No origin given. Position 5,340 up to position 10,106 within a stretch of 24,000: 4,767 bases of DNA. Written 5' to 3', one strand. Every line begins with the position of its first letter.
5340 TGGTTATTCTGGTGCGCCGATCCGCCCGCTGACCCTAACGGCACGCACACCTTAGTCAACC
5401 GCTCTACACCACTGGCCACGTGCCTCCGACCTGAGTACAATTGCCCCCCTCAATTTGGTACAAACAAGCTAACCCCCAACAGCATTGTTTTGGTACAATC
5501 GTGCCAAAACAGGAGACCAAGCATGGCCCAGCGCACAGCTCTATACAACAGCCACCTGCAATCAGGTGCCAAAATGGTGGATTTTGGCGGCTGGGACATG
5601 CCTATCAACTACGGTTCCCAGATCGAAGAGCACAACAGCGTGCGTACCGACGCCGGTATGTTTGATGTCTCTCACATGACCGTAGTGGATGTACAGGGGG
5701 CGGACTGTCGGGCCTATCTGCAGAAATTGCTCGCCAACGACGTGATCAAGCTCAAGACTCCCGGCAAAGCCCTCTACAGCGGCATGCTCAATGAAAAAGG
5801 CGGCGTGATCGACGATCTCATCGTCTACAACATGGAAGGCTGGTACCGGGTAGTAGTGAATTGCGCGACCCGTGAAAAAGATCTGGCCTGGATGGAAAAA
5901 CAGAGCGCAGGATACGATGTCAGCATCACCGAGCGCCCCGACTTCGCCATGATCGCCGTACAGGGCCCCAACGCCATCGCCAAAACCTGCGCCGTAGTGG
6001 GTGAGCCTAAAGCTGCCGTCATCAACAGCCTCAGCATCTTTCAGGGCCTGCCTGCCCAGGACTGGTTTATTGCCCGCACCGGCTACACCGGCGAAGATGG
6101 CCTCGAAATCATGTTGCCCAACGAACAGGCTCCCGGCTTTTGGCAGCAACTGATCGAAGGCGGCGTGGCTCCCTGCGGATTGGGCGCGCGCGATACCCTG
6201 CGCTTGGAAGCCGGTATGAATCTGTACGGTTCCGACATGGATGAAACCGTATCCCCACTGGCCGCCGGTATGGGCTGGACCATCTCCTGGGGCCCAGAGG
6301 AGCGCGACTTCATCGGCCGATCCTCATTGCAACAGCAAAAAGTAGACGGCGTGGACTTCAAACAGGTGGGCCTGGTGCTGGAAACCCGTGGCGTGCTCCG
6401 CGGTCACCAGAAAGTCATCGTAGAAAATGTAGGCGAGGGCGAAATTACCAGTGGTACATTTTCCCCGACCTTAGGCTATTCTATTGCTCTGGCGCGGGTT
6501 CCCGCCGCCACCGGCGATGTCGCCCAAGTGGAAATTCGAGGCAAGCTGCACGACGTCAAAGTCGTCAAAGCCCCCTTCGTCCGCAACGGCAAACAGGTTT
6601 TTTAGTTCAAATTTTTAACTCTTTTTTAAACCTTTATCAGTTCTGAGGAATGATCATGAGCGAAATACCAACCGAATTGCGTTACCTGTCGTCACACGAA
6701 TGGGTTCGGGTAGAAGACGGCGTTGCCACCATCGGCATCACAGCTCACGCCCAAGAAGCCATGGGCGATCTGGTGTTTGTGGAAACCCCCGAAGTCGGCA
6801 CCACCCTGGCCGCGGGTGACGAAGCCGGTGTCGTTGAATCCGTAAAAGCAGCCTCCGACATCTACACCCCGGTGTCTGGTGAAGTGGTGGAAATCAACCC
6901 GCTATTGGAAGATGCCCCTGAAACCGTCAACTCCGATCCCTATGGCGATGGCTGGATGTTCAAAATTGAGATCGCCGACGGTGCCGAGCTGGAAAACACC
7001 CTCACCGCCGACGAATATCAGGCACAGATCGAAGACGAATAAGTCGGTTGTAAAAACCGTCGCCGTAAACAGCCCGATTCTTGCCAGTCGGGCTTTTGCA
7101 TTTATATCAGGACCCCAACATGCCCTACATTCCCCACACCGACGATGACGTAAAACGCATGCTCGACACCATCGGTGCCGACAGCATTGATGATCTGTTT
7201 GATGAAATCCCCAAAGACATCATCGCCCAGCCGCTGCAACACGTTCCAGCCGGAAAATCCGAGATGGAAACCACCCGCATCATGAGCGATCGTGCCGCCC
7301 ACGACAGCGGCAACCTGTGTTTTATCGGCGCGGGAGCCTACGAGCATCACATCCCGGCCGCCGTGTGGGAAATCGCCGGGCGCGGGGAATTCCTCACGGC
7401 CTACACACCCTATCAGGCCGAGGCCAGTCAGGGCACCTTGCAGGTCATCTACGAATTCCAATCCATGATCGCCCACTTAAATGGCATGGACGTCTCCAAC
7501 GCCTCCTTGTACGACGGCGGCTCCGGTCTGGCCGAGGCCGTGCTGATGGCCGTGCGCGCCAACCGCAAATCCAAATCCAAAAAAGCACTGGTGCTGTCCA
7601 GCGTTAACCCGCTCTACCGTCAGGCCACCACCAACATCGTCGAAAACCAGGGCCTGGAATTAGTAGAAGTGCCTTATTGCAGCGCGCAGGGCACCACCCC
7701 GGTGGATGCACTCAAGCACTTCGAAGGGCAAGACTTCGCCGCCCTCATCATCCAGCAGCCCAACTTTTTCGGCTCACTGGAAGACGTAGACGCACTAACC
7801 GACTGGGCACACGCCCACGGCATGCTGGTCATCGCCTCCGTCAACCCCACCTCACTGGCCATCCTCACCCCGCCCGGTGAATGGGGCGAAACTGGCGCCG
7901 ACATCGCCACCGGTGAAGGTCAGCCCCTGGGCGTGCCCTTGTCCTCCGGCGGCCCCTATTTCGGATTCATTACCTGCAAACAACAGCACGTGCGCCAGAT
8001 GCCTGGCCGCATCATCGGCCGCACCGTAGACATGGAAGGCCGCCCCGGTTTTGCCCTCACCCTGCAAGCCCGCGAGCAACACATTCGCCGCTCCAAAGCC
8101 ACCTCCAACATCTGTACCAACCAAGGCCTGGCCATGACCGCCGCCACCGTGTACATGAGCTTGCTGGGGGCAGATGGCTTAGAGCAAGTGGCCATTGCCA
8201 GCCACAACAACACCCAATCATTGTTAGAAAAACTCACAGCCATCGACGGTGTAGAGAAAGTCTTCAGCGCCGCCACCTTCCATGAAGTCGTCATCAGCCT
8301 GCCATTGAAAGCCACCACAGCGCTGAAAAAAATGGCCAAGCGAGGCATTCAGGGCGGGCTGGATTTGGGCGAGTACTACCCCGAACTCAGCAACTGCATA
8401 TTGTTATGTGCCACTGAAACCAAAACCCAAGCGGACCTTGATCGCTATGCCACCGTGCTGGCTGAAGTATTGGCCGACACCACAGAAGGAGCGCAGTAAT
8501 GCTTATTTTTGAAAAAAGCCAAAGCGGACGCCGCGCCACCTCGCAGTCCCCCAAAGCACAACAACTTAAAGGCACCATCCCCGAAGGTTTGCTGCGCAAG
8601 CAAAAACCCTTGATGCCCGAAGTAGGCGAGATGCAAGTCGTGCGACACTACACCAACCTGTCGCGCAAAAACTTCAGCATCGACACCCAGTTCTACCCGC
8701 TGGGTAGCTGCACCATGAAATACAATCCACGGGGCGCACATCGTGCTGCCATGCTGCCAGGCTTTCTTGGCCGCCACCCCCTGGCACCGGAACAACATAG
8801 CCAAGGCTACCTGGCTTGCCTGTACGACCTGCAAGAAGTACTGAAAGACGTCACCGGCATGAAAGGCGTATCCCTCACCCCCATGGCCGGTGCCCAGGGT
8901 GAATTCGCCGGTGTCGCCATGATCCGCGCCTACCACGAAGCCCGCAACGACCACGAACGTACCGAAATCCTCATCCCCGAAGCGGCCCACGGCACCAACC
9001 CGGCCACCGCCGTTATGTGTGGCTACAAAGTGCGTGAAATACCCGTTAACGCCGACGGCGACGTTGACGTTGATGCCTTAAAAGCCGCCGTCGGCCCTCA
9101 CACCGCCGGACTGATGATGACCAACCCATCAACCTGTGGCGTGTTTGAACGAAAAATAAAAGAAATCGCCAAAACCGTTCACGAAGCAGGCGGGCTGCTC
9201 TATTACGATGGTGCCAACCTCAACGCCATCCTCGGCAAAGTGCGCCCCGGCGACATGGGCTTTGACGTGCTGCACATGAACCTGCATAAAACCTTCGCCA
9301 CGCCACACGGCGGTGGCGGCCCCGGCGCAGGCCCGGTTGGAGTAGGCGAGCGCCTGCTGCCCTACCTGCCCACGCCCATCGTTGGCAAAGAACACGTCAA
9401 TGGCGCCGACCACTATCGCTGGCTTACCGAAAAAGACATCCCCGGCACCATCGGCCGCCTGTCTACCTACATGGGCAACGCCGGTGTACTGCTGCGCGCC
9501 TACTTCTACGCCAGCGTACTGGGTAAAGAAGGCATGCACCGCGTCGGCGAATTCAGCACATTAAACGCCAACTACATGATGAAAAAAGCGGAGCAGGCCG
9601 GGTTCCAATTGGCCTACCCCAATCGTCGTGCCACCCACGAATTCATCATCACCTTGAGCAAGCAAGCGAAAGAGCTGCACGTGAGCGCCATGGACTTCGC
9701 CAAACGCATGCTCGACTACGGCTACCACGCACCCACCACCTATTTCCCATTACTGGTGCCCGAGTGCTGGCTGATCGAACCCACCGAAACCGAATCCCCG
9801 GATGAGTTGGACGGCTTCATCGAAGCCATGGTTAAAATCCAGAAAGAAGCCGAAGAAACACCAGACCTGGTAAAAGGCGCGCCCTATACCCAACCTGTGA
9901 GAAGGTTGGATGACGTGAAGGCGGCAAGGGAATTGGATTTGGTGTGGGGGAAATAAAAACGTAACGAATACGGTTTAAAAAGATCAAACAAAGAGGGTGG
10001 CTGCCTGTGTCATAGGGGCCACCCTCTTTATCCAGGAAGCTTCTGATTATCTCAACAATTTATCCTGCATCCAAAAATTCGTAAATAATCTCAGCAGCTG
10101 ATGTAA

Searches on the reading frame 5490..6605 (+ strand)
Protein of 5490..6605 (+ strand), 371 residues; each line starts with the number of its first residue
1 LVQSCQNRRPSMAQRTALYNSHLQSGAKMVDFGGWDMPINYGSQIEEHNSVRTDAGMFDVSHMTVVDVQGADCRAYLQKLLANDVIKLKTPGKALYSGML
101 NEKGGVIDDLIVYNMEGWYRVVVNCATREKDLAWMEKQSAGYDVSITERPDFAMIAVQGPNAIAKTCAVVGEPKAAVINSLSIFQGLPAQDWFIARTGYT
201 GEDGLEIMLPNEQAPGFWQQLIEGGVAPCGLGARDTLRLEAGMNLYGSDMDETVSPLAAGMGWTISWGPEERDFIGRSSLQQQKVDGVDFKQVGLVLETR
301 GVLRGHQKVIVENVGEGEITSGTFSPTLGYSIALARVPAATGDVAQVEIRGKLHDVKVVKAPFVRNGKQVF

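Call 45: search_protein_families(library=pfam, proteins=[window:5490-6605:+], max_evalue=0.001)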
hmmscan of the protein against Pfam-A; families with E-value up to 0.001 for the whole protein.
window:5490-6605:+ (371 aa): 2 families
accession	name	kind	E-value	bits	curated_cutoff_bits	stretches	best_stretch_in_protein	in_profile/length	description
PF01571.26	GCV_T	-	2.7e-82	276.3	25.6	1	18-264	1-255/255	Aminomethyltransferase folate-binding domain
PF08669.17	GCV_T_C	-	1.7e-17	63.5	25.9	1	291-364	2-79/80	Glycine cleavage T-protein C-terminal barrel domain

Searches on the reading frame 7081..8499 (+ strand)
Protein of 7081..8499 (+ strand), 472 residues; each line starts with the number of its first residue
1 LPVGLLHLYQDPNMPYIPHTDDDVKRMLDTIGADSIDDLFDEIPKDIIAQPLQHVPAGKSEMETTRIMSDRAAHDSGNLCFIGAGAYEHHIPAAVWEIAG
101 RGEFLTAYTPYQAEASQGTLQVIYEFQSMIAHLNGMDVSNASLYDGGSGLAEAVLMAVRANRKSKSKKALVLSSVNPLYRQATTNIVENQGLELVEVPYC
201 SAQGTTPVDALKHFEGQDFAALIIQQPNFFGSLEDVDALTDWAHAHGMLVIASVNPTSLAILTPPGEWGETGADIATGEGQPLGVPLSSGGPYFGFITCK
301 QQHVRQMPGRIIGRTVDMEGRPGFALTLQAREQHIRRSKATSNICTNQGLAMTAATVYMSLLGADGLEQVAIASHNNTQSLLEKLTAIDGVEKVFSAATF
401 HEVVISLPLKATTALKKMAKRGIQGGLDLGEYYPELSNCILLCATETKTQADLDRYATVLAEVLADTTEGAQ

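Call 45: search_protein_families(library=pfam, proteins=[window:7081-8499:+], max_evalue=0.001)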
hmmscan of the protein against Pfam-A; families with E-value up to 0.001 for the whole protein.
window:7081-8499:+ (472 aa): 1 family
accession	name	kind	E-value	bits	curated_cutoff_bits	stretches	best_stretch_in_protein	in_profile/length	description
PF02347.22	GDC-P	-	1.4e-124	416.7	26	1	16-457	3-426/429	Glycine cleavage system P-protein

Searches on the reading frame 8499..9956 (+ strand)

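Call 45: search_protein_families(library=pfam, proteins=[window:8499-9956:+], max_evalue=0.001)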
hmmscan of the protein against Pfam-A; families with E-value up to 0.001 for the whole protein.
window:8499-9956:+ (485 aa): 4 families
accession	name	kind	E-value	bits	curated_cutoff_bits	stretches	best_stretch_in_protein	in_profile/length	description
PF21478.3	GcvP2_C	-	1.4e-27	96.4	27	1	352-454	4-105/122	Glycine dehydrogenase, C-terminal domain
PF02347.22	GDC-P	-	1.7e-11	44.1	26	1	25-374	29-370/429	Glycine cleavage system P-protein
PF00266.25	Aminotran_5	-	3.1e-09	36.7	21.5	1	151-271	85-207/371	Aminotransferase class-V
PF01212.27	Beta_elim_lyase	-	0.00053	19.8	27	1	109-272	35-207/288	Beta-eliminating lyase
